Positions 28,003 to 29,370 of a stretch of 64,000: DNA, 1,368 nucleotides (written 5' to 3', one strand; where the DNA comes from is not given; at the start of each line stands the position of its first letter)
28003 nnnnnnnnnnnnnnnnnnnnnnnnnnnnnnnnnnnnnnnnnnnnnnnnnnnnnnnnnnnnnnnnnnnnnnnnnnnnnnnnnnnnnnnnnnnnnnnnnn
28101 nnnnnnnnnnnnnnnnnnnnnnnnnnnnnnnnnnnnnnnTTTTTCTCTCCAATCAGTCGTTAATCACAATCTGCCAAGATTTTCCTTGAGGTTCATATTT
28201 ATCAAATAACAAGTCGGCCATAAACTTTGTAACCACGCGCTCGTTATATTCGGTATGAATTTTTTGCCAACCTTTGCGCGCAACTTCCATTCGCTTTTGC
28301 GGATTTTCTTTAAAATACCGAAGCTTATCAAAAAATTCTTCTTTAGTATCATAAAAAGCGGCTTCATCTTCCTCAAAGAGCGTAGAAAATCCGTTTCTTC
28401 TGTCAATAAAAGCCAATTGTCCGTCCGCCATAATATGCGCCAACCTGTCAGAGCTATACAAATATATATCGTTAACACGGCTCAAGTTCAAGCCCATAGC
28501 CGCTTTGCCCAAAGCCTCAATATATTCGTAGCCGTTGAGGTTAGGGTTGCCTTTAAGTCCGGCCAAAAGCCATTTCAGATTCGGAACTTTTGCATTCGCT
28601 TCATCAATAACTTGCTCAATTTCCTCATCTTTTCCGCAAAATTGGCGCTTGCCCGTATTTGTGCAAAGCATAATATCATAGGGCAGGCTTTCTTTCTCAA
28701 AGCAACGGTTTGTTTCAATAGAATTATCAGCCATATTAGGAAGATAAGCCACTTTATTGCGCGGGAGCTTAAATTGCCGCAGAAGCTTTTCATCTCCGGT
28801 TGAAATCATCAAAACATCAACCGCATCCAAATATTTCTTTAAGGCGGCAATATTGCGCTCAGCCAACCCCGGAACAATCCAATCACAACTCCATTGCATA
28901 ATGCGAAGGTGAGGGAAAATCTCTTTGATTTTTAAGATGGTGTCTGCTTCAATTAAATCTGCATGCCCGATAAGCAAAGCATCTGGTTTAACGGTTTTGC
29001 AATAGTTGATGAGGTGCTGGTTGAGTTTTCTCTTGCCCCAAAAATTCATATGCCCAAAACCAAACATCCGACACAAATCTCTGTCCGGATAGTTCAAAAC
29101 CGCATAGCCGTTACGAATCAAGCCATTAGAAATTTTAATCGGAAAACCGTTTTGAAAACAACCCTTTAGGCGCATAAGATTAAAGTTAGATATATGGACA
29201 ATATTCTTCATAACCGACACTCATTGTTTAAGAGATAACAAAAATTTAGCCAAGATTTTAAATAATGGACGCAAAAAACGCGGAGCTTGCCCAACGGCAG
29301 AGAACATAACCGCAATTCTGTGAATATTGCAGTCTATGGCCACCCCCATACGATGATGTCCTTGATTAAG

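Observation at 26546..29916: Four-gene operon mixing glycan enzymes with a stand-alone (p)ppGpp-hydrolase domain and a secreted ankyrin protein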

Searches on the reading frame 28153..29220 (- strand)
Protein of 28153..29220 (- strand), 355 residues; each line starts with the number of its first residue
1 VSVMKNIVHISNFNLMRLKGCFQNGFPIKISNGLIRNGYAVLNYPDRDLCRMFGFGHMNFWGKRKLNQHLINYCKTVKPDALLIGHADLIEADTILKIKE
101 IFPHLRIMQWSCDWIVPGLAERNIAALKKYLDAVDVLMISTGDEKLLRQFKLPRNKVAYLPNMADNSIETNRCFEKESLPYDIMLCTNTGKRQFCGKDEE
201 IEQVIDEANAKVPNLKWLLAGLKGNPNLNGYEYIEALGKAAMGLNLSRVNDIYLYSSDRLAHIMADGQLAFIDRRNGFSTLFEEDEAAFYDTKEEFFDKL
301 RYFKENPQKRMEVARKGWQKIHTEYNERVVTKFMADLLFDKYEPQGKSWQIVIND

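Call 3: search_protein_families(library=pfam, proteins=[window:28153-29220:-], max_evalue=0.01)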
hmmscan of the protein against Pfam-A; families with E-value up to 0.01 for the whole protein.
window:28153-29220:- (355 aa): 1 family
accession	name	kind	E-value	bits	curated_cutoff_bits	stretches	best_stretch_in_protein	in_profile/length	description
PF13524.12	Glyco_trans_1_2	-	2.3e-18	67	25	1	216-326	16-134/144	Glycosyl transferase-like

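Call 4: search_protein_families(library=ncbifam, proteins=[window:28153-29220:-], max_evalue=0.01)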
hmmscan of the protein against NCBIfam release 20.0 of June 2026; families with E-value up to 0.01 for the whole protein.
window:28153-29220:- (355 aa): 0 families

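Call 17: search_solved_structures(query=window:28153-29211:-, max_evalue=1)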
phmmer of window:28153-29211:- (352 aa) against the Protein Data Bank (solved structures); distinct sequences matched with E-value up to 1: 0.

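Call 26: find_homologous_proteins(query=window:28153-29211:-)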
Query window:28153-29211:- (352 aa): 414 proteins with E <= 0.001 among 1934 candidates; the best 120 are listed.
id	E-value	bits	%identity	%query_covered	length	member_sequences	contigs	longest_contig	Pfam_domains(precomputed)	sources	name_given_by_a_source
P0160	8.2e-215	730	88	100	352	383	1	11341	PF13524.13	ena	-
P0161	3.8e-207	705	85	100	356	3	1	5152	PF13524.13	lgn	-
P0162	2.1e-200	683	81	99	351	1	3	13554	PF13524.13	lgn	-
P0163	2.5e-194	663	79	100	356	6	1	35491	PF13524.13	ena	-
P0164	8.3e-193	658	78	100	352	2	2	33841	PF13524.13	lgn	-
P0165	2.5e-192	657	79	99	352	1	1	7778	PF13524.13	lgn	-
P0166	3.0e-192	656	78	100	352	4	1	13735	PF13524.13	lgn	-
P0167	1.5e-169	582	70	99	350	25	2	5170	PF13524.13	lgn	-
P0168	1.8e-169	581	71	99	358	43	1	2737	PF13524.13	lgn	-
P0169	1.3e-167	575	68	99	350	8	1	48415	PF13524.13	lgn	-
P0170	4.9e-167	573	71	99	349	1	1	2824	PF13524.13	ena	-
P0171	7.9e-167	573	70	99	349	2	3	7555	PF13524.13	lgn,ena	-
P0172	3.3e-166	571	67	100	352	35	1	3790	PF13524.13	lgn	-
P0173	8.3e-166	569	66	100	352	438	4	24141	PF13524.13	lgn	-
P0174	9.3e-166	569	99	71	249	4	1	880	-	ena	-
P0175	1.2e-165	569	68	99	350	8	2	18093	PF13524.13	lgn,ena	-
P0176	1.3e-165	569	69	99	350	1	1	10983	PF13524.13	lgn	-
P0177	3.3e-165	567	68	99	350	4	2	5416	PF13524.13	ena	-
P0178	4.2e-165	567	69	99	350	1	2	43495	PF13524.13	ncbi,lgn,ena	-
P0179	5.1e-165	567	66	99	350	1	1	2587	PF13524.13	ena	-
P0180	1.0e-164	566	67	99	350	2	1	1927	PF13524.13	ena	-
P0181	1.0e-164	566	66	100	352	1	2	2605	PF13524.13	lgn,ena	-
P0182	1.4e-164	565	66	99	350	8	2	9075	PF13524.13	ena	-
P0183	1.8e-164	565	67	100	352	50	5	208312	PF13524.13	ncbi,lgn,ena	-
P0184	2.4e-164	565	66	100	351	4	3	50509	PF13524.13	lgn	-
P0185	2.5e-164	564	66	100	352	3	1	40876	PF13524.13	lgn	-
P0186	3.7e-163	561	66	99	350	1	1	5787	PF13524.13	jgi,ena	-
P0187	9.5e-163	559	65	99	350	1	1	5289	PF13524.13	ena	-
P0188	2.5e-162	558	67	100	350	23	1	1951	PF13524.13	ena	-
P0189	2.7e-162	558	66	99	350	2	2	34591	PF13524.13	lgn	-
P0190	3.4e-162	557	65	99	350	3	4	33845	PF13524.13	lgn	-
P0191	5.2e-162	557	66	99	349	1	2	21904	PF13524.13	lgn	-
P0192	1.2e-161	556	66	99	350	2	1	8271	PF13524.13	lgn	-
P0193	1.2e-161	556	68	100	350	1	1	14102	PF13524.13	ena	-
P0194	9.0e-161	553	65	100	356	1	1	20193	PF13524.13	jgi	-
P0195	1.2e-160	552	65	99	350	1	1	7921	PF13524.13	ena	-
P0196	2.4e-160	551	64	99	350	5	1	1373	PF13524.13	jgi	jgi:hypothetical protein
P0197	8.6e-160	550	66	100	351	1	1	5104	PF13524.13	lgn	-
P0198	1.7e-158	545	63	99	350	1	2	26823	PF13524.13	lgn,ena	-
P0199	4.4e-158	544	65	99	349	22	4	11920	PF13524.13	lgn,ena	-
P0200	6.0e-158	543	68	95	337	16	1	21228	PF13524.13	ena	-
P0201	1.1e-157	543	65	99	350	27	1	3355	PF13524.13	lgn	-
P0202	4.1e-157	541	64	99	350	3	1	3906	PF13524.13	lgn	-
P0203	4.1e-157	541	64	99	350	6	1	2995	PF13524.13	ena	-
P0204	7.1e-157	540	62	99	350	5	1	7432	PF13524.13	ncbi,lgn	-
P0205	4.8e-156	537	62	99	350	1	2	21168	PF13524.13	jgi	-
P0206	1.6e-155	535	67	96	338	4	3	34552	PF13524.13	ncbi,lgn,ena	-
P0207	4.7e-154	531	64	99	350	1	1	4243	PF13524.13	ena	-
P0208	6.2e-153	527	65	96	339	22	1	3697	PF13524.13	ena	-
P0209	9.1e-153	526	62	99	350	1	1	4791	PF13524.13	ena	-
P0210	1.3e-152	526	65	96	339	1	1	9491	PF13524.13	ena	-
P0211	5.7e-152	524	63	99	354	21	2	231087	PF13524.13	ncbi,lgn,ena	-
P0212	8.8e-151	520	60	99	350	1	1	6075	PF13524.13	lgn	-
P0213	9.0e-147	507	70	84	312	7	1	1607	PF13524.13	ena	-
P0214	1.9e-146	506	63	95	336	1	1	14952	PF13524.13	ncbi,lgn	-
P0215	2.0e-145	502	59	99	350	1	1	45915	PF13524.13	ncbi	-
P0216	5.0e-142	491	61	99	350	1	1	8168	PF13524.13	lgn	-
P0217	1.1e-141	490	56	99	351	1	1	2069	PF13524.13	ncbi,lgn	-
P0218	5.7e-141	488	58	99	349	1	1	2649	PF13524.13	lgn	-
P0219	7.5e-141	487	57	99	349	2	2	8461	PF13524.13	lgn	-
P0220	8.5e-140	484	59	99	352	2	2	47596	PF13524.13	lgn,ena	-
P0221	1.3e-139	483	57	99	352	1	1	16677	PF13524.13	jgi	-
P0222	3.6e-139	482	54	99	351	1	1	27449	PF13524.13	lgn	-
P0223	2.6e-137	476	57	99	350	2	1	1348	PF13524.13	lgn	-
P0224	1.8e-136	473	56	99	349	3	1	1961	PF13524.13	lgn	-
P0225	4.3e-136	472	56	99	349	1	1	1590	PF13524.13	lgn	-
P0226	6.4e-136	471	57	99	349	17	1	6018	PF13524.13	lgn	-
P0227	1.2e-135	470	56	99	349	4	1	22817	PF13524.13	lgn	-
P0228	1.2e-134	467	57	99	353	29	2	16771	PF13524.13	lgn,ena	-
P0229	2.0e-133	463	55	99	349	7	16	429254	PF13524.13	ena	-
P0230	2.7e-133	462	56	99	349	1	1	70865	PF13524.13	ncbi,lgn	-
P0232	7.3e-132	458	53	99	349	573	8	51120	PF13524.13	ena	-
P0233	2.7e-131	456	54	99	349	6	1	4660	PF13524.13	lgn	-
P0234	4.1e-131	455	54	99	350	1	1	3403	PF13524.13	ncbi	-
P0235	1.5e-130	453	55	99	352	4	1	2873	PF13524.13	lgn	-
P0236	7.1e-127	441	52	98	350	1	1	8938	PF13524.13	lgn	-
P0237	6.3e-125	435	51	100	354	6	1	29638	PF13524.13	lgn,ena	-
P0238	8.0e-124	431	51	100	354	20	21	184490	PF13524.13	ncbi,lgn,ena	-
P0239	3.9e-123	429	54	99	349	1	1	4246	PF13524.13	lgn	-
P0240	5.0e-123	429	65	79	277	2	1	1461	PF13524.13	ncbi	-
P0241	1.2e-122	427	51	99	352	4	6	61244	PF13524.13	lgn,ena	-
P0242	1.6e-122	427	52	99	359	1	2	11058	PF13524.13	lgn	-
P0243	3.8e-122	426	51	97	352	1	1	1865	PF13524.13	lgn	-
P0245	3.5e-117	409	50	99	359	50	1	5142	PF13524.13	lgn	-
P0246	1.5e-116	407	50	98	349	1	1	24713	PF13524.13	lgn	-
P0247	1.9e-115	404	52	96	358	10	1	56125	PF13524.13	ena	-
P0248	6.5e-115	402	50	99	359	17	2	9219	PF13524.13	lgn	-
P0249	3.3e-114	400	49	98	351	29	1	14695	PF13524.13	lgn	-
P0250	9.4e-114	398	49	99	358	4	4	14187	PF13524.13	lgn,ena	-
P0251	2.2e-111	390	48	99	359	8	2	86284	PF13524.13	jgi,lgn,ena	-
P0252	7.3e-108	379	48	99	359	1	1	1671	PF13524.13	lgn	-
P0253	1.1e-107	378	65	74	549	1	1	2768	PF07238.20,PF13524.13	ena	-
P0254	2.7e-104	367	47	99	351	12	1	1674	PF13524.13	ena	-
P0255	6.5e-103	362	46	99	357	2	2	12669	PF13524.13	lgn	-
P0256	4.2e-102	360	46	99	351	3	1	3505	PF13524.13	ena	-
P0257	5.7e-101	356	43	98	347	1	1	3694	PF13524.13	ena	-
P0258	2.0e-100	354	52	87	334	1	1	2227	PF13524.13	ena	-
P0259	2.2e-100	354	47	99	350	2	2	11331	PF13524.13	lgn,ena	-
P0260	4.8e-100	353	46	99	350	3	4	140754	PF13524.13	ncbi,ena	-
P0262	1.3e-99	352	45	99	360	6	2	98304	PF13524.13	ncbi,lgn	-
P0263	1.9e-99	351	44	99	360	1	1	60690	PF13524.13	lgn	-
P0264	1.3e-98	348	44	99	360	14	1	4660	PF13524.13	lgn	-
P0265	1.4e-98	348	44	100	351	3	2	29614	PF13524.13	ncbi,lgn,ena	-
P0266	1.5e-97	345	46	97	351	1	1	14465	PF13524.13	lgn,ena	-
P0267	3.2e-97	344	44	99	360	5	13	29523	PF13524.13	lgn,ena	-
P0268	3.0e-96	341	44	99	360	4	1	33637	PF13524.13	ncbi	-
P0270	2.0e-93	331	43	99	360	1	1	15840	PF13524.13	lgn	-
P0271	6.2e-93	330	43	100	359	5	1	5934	PF13524.13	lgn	-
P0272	2.2e-92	328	42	99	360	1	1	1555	PF13524.13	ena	-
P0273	3.3e-92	327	42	99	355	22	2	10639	PF13524.13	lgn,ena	-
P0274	3.2e-91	324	41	100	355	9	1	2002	PF13524.13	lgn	-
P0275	9.3e-91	322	41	99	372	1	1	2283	PF13524.13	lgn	-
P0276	1.7e-90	322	42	99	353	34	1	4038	PF13524.13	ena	-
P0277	1.2e-89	319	43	96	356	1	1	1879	PF13524.13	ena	-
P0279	5.4e-89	317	42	100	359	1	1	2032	PF13524.13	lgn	-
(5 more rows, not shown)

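Call 28: find_encoding_contigs(protein=P0238, flank=5000, max_places=1)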
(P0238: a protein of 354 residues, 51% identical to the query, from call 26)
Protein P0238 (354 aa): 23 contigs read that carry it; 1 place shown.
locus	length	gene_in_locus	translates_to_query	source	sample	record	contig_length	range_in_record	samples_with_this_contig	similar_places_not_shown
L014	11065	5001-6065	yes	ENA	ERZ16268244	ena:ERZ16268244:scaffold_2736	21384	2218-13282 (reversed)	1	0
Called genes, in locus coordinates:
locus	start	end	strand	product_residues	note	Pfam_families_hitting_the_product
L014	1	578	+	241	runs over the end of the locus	PF00308:Bac_DnaA (faint), PF22688:Hda_lid (faint)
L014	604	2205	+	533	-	PF08019:EptA_B_N, PF00884:Sulfatase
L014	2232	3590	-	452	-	PF03702:AnmK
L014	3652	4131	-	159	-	-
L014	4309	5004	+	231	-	-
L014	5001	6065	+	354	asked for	PF13524:Glyco_trans_1_2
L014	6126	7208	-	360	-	PF00465:Fe-ADH, PF13685:Fe-ADH_2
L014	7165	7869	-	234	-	PF00702:Hydrolase (faint), PF06888:Put_Phosphatase (weak), PF12710:HAD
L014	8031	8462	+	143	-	PF01467:CTP_transf_like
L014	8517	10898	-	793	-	PF00037:Fer4 (weak), PF12838:Fer4_7, PF13187:Fer4_9, PF14697:Fer4_21, PF00037:Fer4 (weak), PF12797:Fer4_2 (weak), PF04432:FrhB_FdhB_C, PF04230:PS_pyruv_trans, +4 more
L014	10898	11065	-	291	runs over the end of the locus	PF00535:Glycos_transf_2, PF13641:Glyco_tranf_2_3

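Call 29: find_encoding_contigs(protein=P0260, flank=5000, max_places=1)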
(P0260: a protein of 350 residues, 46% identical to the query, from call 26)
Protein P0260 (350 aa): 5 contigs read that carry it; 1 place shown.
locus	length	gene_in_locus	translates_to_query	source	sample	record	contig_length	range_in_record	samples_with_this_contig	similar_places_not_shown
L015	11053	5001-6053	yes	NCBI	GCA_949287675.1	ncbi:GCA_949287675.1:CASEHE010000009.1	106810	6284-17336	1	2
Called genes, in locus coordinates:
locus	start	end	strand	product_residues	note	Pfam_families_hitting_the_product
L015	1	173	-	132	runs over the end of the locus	PF11149:DUF2924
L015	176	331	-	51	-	-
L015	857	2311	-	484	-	PF00772:DnaB, PF13481:AAA_25, PF03796:DnaB_C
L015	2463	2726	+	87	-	-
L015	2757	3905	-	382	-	PF00438:S-AdoMet_synt_N, PF02772:S-AdoMet_synt_M, PF02773:S-AdoMet_synt_C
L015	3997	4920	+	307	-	PF18025:FucT_N, PF00852:Glyco_transf_10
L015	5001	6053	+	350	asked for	PF13524:Glyco_trans_1_2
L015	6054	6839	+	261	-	PF00535:Glycos_transf_2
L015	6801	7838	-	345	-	PF00534:Glycos_transf_1, PF13692:Glyco_trans_1_4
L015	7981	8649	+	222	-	-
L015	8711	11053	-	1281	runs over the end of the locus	PF05170:AsmA, PF05359:DUF748, PF05170:AsmA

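Call 30: find_encoding_contigs(protein=P0262, flank=5000, max_places=1)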
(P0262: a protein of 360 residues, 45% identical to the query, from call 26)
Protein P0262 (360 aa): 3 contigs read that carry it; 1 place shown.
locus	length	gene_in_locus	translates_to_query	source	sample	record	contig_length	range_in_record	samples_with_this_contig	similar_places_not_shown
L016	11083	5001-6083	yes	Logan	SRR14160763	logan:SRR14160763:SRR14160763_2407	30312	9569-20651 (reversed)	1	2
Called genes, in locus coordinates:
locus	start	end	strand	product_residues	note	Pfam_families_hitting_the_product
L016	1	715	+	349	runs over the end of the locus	PF02504:FA_synthesis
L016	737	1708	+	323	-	PF00108:Thiolase_N, PF08545:ACP_syn_III, PF08541:ACP_syn_III_C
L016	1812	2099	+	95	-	PF00216:Bac_DNA_binding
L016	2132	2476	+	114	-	PF00376:MerR, PF13411:MerR_1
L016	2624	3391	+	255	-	PF00535:Glycos_transf_2, PF13641:Glyco_tranf_2_3 (weak)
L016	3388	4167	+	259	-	PF03016:Exostosin_GT47, PF24785:RXYLT1_C (weak)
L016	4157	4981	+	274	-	PF04230:PS_pyruv_trans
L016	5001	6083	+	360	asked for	PF13524:Glyco_trans_1_2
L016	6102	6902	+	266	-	PF02811:PHP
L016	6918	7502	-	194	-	PF03167:UDG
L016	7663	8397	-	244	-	PF00578:AhpC-TSA, PF08534:Redoxin, PF10417:1-cysPrx_C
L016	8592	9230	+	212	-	PF13441:Gly-zipper_YMGG, PF13488:Gly-zipper_Omp (weak), PF00691:OmpA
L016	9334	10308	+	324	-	PF01408:GFO_IDH_MocA (weak), PF03447:NAD_binding_3, PF00742:Homoserine_dh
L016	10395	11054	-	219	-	PF25182:NonGDSL, PF00657:Lipase_GDSL, PF13472:Lipase_GDSL_2, PF17182:OSK (weak)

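Call 53: predict_structure(alignment_id=A2)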
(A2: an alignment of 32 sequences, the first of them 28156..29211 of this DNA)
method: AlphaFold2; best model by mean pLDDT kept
length: 352 residues; sequences in the alignment: 32
mean_pLDDT: 95.6   pTM: 0.92
mean pLDDT of the five models: 95.6, 94.9, 94.9, 94.2, 94.0
residues with pLDDT >= 90: 326; 70-90: 26; 50-70: 0; < 50: 0
segments of 3 or more residues with pLDDT < 50: none
pLDDT, mean of each block of 10 residues (from residue 1): 95 84 95 98 95 94 98 98 95 98 97 95 95 97 97 96 96 98 92 96 98 96 93 97 93 93 98 96 98 98 98 98 97 97 91 79
secondary structure, 60 per line:
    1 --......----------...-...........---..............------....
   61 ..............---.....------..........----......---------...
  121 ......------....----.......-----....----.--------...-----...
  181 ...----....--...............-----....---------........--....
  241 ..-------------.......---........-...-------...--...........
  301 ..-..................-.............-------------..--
elements in order: E3-8 H23-33 E37-42 H43-50 H57-74 E78-82 H89-98 E103-108 H118-126 E133-136 H141-147 E153-156 E178-183 E188-191 E194-197 H198-208 E214-217 H227-234 E237-242 H256-262 E266-270 E285-287 H290-302 H304-321 H324-335

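Call 68: search_protein_families(library=padloc, proteins=[window:28153-29211:-], max_evalue=0.01)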
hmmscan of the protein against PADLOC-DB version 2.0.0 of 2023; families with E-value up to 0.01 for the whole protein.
window:28153-29211:- (352 aa): 0 families

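Call 69: search_protein_families(library=phrogs, proteins=[window:28153-29211:-], max_evalue=0.001)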
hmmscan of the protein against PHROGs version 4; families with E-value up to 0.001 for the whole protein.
window:28153-29211:- (352 aa): 0 families
